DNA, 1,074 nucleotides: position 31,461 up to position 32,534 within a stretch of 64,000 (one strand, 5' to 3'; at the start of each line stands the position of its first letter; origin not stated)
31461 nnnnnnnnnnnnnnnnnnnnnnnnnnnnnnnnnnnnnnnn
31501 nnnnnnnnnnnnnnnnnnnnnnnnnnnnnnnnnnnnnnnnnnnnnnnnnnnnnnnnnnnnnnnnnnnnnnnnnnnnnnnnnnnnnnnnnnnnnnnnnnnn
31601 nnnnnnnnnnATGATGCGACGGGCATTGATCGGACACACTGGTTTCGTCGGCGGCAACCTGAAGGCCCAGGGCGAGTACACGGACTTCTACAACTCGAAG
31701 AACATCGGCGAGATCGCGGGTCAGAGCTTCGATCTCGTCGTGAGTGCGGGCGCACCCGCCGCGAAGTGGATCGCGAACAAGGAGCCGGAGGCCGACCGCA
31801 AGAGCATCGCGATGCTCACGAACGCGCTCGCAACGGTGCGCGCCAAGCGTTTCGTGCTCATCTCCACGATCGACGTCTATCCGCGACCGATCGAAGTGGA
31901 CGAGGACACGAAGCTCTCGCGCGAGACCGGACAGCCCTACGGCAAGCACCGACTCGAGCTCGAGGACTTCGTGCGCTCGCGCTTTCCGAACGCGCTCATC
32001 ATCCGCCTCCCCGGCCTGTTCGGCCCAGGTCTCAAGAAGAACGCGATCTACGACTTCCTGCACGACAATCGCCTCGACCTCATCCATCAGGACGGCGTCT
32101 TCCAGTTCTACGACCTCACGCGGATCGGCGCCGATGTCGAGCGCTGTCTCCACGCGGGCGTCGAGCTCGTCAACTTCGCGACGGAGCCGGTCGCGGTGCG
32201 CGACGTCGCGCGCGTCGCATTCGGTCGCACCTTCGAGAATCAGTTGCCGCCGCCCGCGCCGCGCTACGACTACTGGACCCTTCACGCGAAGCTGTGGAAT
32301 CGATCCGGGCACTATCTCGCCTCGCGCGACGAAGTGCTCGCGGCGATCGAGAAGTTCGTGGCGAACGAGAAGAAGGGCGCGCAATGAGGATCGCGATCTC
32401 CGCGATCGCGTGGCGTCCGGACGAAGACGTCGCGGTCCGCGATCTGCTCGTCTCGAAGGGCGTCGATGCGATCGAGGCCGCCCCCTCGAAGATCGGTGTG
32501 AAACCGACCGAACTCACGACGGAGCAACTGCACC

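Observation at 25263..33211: Six-gene translationally coupled operon pointing to a lipid-linked sugar modification and transfer system: a large GT-C-like membrane protein, an FAD oxidoreductase, a polyprenyl-P GT2, a GT2, an SDR epimerase and a sugar-phosphate isomerase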

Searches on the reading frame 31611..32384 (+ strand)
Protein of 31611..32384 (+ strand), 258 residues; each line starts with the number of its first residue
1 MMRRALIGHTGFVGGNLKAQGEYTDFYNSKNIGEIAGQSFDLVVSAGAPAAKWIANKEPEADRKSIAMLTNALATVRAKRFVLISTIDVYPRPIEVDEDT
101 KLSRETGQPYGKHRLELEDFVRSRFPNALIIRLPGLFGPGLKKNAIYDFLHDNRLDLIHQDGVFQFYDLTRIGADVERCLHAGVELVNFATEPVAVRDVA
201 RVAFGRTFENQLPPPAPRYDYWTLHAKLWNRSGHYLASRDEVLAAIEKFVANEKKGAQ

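Call 4: search_protein_families(library=pfam, proteins=[window:31611-32384:+], max_evalue=0.01)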
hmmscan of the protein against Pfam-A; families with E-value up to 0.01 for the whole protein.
window:31611-32384:+ (258 aa): 3 families
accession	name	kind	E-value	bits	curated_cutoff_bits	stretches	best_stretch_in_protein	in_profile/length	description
PF01370.27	Epimerase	-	1e-06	28.8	20.9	1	23-140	47-176/240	NAD dependent epimerase/dehydratase family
PF04321.23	RmlD_sub_bind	-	0.00024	20.7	27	1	24-146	35-160/287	RmlD substrate binding domain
PF13460.12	NAD_binding_10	-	0.0011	19.3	27.2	1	38-136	59-146/184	NAD(P)H-binding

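Call 5: search_protein_families(library=ncbifam, proteins=[window:31611-32384:+], max_evalue=0.01)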
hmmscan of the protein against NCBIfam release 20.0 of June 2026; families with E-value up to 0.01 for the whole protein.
window:31611-32384:+ (258 aa): 0 families

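Call 10: search_solved_structures(query=window:31611-32384:+, max_evalue=0.1)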
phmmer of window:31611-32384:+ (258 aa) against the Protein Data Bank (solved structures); distinct sequences matched with E-value up to 0.1: 0.

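Call 30: find_homologous_proteins(query=window:31611-32384:+, max_evalue=0.001)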
Query window:31611-32384:+ (258 aa): 5185 proteins with E <= 0.001 among 6497 candidates; the best 120 are listed.
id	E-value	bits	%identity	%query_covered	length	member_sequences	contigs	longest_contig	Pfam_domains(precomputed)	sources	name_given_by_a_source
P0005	3.6e-170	582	100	100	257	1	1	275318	PF01370.28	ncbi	-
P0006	3.5e-126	438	77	100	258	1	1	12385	PF01370.28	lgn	-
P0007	1.7e-125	436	77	99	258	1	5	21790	PF01370.28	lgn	-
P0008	5.7e-125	434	75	99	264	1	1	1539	-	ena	-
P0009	2.8e-123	428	75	98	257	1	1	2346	PF01370.28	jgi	jgi:nucleoside-diphosphate-sugar epimerase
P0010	1.9e-120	419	78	91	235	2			PF04321.24,PF01370.28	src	-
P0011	2.0e-120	419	73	99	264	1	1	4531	PF01370.28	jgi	jgi:nucleoside-diphosphate-sugar epimerase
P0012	1.3e-119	416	73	99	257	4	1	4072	PF01370.28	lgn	-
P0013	1.9e-119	416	72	100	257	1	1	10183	PF01370.28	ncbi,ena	-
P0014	6.0e-118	411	72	99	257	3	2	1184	-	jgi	jgi:nucleoside-diphosphate-sugar epimerase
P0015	1.6e-117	410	72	98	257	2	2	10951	-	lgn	-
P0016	1.9e-116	406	72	98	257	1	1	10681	-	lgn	-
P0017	3.7e-115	402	72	98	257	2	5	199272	PF01370.28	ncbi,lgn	-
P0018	1.8e-114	400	68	100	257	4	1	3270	PF01370.28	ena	-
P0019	2.4e-113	396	69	99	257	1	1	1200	PF01370.28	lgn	-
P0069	8.6e-95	335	61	97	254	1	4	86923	PF01370.28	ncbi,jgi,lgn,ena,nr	ncbi:MAG: pyridine nucleotide transhydrogenase [Planctomycetota bacterium]|nr:pyridine nucleotide tr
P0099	3.4e-85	304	55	98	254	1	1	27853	PF01370.28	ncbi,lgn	ncbi:MAG: NAD-dependent epimerase/dehydratase family protein [Cytophagaceae bacterium]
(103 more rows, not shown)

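Call 31: find_encoding_contigs(protein=P0069, flank=10000, max_places=2)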
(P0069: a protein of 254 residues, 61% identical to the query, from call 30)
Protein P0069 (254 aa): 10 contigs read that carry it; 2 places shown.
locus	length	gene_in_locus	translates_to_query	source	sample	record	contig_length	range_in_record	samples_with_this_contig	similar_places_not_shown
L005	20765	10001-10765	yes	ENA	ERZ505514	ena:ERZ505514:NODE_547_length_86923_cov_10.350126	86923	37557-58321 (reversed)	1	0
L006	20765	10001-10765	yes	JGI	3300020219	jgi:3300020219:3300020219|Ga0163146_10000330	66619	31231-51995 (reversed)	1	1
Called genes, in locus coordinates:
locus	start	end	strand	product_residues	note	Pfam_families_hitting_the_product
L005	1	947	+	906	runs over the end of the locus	PF00535:Glycos_transf_2, PF13439:Glyco_transf_4, PF13579:Glyco_trans_4_4, PF00534:Glycos_transf_1, PF13692:Glyco_trans_1_4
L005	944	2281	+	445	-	PF13506:Glyco_transf_21, PF13641:Glyco_tranf_2_3, PF00535:Glycos_transf_2, PF13632:Glyco_trans_2_3 (faint), PF02709:Glyco_transf_7C (faint)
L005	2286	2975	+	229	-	PF00535:Glycos_transf_2, PF10111:Glyco_tranf_2_2 (weak), PF13641:Glyco_tranf_2_3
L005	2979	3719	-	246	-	PF00753:Lactamase_B, PF12706:Lactamase_B_2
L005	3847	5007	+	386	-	PF00070:Pyr_redox (faint), PF01266:DAO, PF12831:FAD_oxidored (faint), PF13450:NAD_binding_8 (weak)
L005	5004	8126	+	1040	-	-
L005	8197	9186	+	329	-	PF00535:Glycos_transf_2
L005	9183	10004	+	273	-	PF00535:Glycos_transf_2 (weak)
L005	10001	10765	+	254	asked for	PF01370:Epimerase (faint)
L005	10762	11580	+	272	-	PF01261:AP_endonuc_2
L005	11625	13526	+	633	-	PF02225:PA (faint), PF04389:Peptidase_M28, PF13180:PDZ_2, PF17820:PDZ_6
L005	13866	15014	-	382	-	PF00930:DPPIV_N (faint), PF26550:Tricorn_2nd (faint), PF26549:Tricorn_N, PF07676:PD40 (weak), PF26549:Tricorn_N, PF07676:PD40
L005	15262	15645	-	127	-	PF00825:Ribonuclease_P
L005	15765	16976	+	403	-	PF00171:Aldedh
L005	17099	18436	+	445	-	PF00202:Aminotran_3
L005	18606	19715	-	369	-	PF04055:Radical_SAM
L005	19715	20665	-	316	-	-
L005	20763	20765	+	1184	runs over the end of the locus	PF00515:TPR_1 (faint), PF07719:TPR_2 (faint), PF13174:TPR_6 (faint), PF13181:TPR_8 (faint), PF13414:TPR_11 (faint), PF13432:TPR_16 (weak), PF14559:TPR_19, PF00578:AhpC-TSA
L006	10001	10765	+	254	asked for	PF01370:Epimerase (faint)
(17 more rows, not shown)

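Call 32: find_encoding_contigs(protein=P0099, flank=10000, max_places=2)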
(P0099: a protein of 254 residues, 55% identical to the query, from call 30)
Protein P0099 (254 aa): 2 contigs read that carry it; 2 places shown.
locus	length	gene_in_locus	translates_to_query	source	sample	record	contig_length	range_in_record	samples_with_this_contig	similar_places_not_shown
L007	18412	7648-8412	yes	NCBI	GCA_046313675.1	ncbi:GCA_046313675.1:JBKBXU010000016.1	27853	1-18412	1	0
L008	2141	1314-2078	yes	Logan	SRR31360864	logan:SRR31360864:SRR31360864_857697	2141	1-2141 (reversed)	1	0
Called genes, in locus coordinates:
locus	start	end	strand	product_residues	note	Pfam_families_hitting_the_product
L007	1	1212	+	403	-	PF13439:Glyco_transf_4, PF00534:Glycos_transf_1, PF13692:Glyco_trans_1_4, PF20706:GT4-conflict (weak)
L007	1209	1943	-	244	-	PF00005:ABC_tran, PF13304:AAA_21 (faint)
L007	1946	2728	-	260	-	PF01061:ABC2_membrane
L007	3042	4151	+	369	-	PF01266:DAO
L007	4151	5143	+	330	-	PF00535:Glycos_transf_2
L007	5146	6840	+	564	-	-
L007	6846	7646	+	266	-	PF00535:Glycos_transf_2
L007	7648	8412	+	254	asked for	PF01370:Epimerase (weak)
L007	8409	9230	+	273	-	PF01261:AP_endonuc_2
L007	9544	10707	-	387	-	PF13167:GTP-bdg_N, PF16360:GTP-bdg_M, PF03193:RsgA_GTPase (faint), PF00025:Arf, PF01926:MMR_HSR1, PF02421:FeoB_N (weak), PF00009:GTP_EFTU (weak), PF16897:MMR_HSR1_Xtn (faint)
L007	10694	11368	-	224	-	PF04247:SirB (weak), PF13442:Cytochrome_CBB3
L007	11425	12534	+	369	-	PF13477:Glyco_trans_4_2, PF13439:Glyco_transf_4 (weak), PF13579:Glyco_trans_4_4 (weak), PF00534:Glycos_transf_1, PF13692:Glyco_trans_1_4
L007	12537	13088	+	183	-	PF00908:dTDP_sugar_isom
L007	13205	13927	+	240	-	PF02563:Poly_export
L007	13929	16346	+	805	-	PF02706:Wzz, PF13807:GNVR, PF13614:AAA_31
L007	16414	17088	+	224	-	PF19567:CpsB_CapC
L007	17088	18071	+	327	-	PF01073:3Beta_HSD, PF01370:Epimerase, PF02719:Polysacc_synt_2, PF04321:RmlD_sub_bind, PF05368:NmrA (weak), PF07993:NAD_binding_4, PF13460:NAD_binding_10, PF16363:GDP_Man_Dehyd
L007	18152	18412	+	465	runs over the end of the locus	-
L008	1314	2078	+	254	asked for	PF01370:Epimerase (weak)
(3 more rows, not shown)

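Call 33: find_encoding_contigs(protein=P0017, flank=10000, max_places=2)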
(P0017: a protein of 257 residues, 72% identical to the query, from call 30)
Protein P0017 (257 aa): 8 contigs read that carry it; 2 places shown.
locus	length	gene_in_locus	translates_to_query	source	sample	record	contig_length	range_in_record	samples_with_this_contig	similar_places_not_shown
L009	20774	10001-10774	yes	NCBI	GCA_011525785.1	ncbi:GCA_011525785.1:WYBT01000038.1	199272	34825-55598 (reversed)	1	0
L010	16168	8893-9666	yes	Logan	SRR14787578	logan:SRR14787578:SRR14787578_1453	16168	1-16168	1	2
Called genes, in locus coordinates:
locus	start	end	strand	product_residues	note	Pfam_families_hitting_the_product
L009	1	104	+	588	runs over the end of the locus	-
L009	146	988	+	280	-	-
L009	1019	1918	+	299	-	-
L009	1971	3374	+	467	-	PF07690:MFS_1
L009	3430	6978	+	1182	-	-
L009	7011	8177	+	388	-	PF01266:DAO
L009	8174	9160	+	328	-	PF00535:Glycos_transf_2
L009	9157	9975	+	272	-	-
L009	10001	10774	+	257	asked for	PF01370:Epimerase (weak)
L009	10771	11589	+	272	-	PF01261:AP_endonuc_2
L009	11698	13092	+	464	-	-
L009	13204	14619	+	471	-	-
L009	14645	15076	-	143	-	PF11969:DcpS_C, PF01230:HIT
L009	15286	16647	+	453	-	-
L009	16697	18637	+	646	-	PF00005:ABC_tran, PF02463:SMC_N (faint), PF13304:AAA_21 (faint), PF12848:ABC_tran_Xtn, PF00005:ABC_tran, PF16326:ABC_tran_CTD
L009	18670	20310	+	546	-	PF03372:Exo_endo_phos, PF23226:Exo_endo_phos_PGAP2IP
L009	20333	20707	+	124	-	PF00903:Glyoxalase, PF18029:Glyoxalase_6 (weak)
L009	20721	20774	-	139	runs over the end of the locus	PF13622:4HBT_3 (weak), PF03061:4HBT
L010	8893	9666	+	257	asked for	PF01370:Epimerase (weak)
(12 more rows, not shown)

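Call 41: search_protein_families(library=pfam, proteins=[L007:5146-6837:+, L005:5004-8123:+, L009:3430-6975:+], max_evalue=10)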
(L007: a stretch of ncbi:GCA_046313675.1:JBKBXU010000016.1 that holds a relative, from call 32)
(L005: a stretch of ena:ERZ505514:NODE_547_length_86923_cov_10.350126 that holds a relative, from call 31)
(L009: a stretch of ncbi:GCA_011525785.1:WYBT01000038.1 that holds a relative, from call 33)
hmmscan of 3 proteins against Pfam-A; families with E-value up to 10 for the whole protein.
L007:5146-6837:+ (564 aa): 1 family
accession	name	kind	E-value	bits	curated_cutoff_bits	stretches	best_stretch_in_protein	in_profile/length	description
PF13179.11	DUF4006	-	2.5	8.5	22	1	443-462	9-28/64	Family of unknown function (DUF4006)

L005:5004-8123:+ (1040 aa): 0 families

L009:3430-6975:+ (1182 aa): 0 families

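Call 52: find_related_loci(query=A5, collection=genome_contigs, flank=9000)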
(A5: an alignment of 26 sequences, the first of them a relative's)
Query A5 (257 aa) in genome_contigs; peptide patterns used: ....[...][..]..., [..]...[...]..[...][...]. (x = any residue, [..] = any of these).
600 stretches matched a pattern (row limit reached: there are more); 539 encode a relative of the query (tblastn E <= 1e-3); the best 80 are kept; 80 distinct loci.
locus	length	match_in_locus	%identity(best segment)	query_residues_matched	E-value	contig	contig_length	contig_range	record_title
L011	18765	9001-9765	73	3-257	8e-126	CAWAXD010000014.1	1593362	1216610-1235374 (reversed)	MAG: uncultured delta proteobacterium isolate MFD05942.bin.2.221 genome assembly, contig: contig_38983, whole genome sho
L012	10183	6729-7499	72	1-257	1e-124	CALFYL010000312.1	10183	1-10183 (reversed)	MAG TPA_asm: uncultured Planctomycetia bacterium isolate SRR6227243_bin.141_CONCOCT_v1.1_MAG genome assembly, contig: ER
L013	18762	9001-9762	72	1-254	2e-121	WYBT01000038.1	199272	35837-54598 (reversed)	MAG: Planctomycetaceae bacterium isolate PLA3 k127_486367, whole genome shotgun sequence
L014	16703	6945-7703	64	1-253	8e-111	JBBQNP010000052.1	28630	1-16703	MAG: Planctomycetota bacterium isolate Co_metawrap_274 Cmw_274_k141_178452_length_28630_cov_10.9986, whole genome shotgu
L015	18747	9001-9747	67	1-249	4e-109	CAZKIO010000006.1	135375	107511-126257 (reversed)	MAG TPA_asm: uncultured Planctomycetaceae bacterium isolate SRP287453_co1_19 genome assembly, contig: NODE_122_length_13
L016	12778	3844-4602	58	1-253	8e-99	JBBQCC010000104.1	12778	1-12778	MAG: Planctomycetota bacterium isolate Co_metawrap_1282 Cmw_1282_k141_26156223_length_12778_cov_10.0000, whole genome sh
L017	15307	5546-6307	60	1-253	3e-97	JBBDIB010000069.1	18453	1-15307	MAG: Planctomycetota bacterium isolate LejiaA_69_16 Lejia_A_4411_length_18453_cov_10, whole genome shotgun sequence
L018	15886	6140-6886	58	1-249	3e-93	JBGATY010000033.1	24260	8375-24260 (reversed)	MAG: Planctomycetota bacterium isolate MAG_MBR_AS.81 MBRAS-81_NODE_33_length_24260_cov_4.091180, whole genome shotgun se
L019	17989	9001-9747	57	1-249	2e-93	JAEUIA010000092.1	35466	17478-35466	MAG: Planctomycetota bacterium isolate new MAG-31 k141_1476407, whole genome shotgun sequence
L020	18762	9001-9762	54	2-253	4e-88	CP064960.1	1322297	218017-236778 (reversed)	MAG: bacterium isolate Aved_18-Q3-R54-62_BAT3C.16_uni chromosome, complete genome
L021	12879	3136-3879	56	4-252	5e-88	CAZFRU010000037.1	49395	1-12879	MAG TPA_asm: uncultured Gemmatimonadaceae bacterium isolate binchicken_co235_401 genome assembly, contig: NODE_1680_leng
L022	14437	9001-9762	55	1-255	8e-88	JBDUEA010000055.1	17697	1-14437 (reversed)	MAG: Gemmatimonadota bacterium isolate cluster4_bin.84 NODE_6293_length_17697_cov_14.588595, whole genome shotgun sequen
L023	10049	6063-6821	53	1-253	4e-84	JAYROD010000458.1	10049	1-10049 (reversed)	MAG: Fimbriimonadaceae bacterium isolate XM2_XAASGE4bin.6 k141_1390217, whole genome shotgun sequence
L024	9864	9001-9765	53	1-254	5e-84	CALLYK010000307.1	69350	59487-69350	MAG TPA_asm: uncultured Isosphaeraceae bacterium isolate SRR1772176_bin.0_CONCOCT_v1.1_MAG genome assembly, contig: ERZ7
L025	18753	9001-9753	52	1-252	8e-84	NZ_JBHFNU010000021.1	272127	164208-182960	Aerosakkonema sp. BLCC-F183 bin1.fa-21, whole genome shotgun sequence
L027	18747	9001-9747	53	1-249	8e-83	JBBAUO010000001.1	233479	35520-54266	MAG: Microcystaceae cyanobacterium isolate EUL_299 ctg1-EUL_299, whole genome shotgun sequence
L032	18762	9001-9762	50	1-254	6e-82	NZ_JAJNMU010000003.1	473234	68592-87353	Paenibacillus periandrae strain PM10 NODE_3_length_473234_cov_43.138254, whole genome shotgun sequence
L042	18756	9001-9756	50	1-252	8e-81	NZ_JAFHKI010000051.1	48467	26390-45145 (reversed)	Pseudomonas lactucae strain MAFF 301380 MAFF301380_contig_51, whole genome shotgun sequence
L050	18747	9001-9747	51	4-252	8e-80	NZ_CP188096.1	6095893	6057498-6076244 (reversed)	Pseudomonas sp. WMBT8 chromosome, complete genome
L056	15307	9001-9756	51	3-254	4e-79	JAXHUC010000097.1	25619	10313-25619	MAG: Cyanobacteriota bacterium isolate MAG41_tar_biofilm MAG41_97, whole genome shotgun sequence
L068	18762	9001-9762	51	1-253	8e-78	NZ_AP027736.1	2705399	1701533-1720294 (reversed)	Demequina sediminis strain NBRC 112286 chromosome, complete genome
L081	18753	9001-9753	46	4-254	2e-76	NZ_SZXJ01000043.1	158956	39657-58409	Citrobacter sp. wls619 contig5, whole genome shotgun sequence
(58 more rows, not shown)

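Call 55: search_dna_similar(query=L081:9001-9753:+, collection=phages, mode=protein, max_rows=10)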
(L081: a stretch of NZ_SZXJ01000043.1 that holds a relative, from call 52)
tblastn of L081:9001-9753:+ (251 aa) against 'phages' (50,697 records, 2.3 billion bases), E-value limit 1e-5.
Records with a match: 1; places in all: 1; records where one place covers at least 80% of the query: 1.
Best place of each record, by identity: <60% 1.
By first word of the organism name: Bacteriophage 1.
By host as written in the record: - 1.
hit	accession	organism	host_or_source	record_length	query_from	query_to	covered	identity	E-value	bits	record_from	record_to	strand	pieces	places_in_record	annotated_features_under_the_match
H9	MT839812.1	Bacteriophage sp.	human fecal samples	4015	2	250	99%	25.4%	3e-26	112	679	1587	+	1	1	record has no annotation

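Call 96: search_protein_families(library=pfam, proteins=[L091:13365-14720:+, L025:10596-12890:+, L027:5300-7159:+, L050:11788-14973:+, L032:602-3616:+, L032:3650-5680:+, L042:11873-13843:+, L056:10631-12901:+, L068:12049-13476:+, L081:10939-12105:+], max_evalue=0.01)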
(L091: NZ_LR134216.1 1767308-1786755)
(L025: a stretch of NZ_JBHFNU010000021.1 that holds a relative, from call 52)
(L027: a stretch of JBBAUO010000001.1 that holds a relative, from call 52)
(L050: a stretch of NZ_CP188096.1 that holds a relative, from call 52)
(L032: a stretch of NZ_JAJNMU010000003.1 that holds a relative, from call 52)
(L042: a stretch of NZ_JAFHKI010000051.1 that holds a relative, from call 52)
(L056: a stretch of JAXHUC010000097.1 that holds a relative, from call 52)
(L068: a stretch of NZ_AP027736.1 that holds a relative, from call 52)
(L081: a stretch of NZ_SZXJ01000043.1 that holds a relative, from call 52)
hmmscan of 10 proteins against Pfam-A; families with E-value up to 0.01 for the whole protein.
L091:13365-14720:+ (452 aa): 0 families

L025:10596-12890:+ (765 aa): 0 families

L027:5300-7159:+ (620 aa): 0 families

L050:11788-14973:+ (1062 aa): 0 families

L032:602-3616:+ (1005 aa): 0 families

L032:3650-5680:+ (677 aa): 1 family
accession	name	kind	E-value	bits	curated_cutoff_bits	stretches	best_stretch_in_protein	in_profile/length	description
PF19554.4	DUF6077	-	5.2e-07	29.2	27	1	82-366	65-348/354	Family of unknown function (DUF6077)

L042:11873-13843:+ (657 aa): 0 families

L056:10631-12901:+ (757 aa): 0 families

L068:12049-13476:+ (476 aa): 0 families

L081:10939-12105:+ (389 aa): 1 family
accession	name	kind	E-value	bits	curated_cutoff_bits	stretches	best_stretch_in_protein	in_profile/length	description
PF02308.21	MgtC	-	0.0038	18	31.4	1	152-233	46-117/121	MgtC family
